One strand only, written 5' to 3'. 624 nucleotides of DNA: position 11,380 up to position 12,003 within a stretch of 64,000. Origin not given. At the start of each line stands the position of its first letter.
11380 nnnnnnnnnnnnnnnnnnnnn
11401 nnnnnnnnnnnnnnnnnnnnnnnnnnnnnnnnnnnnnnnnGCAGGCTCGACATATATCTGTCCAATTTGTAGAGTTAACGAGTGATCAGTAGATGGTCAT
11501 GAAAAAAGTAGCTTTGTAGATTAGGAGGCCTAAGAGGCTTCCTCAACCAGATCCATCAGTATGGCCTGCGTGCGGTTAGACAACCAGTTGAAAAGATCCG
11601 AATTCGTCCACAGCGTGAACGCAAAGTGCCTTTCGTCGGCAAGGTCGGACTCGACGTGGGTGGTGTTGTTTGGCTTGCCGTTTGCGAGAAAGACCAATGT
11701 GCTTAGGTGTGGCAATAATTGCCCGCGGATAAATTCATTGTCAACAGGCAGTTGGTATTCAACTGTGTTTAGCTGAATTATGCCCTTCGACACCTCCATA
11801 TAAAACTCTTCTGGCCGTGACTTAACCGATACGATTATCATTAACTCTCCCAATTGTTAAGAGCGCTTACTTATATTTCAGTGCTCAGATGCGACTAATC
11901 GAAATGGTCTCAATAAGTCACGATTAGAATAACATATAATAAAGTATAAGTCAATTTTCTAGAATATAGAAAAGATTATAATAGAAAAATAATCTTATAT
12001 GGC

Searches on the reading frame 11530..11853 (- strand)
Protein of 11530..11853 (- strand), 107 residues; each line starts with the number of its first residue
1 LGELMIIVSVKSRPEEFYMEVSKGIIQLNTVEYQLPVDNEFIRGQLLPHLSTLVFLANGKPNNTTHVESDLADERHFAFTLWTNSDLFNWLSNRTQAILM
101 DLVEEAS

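Call 12: search_protein_families(library=pfam, proteins=[window:11530-11853:-], max_evalue=0.01)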
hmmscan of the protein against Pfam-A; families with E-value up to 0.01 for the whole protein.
window:11530-11853:- (107 aa): 0 families

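Call 108: search_protein_representatives(protein=window:11533-11841:-)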
Query: 103 residues. Proteins with E-value up to 0.001 (for the whole library): 2; up to 1e-10: 0; up to 1e-30: 0. The best 2 are listed.
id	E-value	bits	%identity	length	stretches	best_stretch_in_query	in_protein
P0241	4.5e-09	52.9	33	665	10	43-100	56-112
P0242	2.6e-05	40.8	32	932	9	61-92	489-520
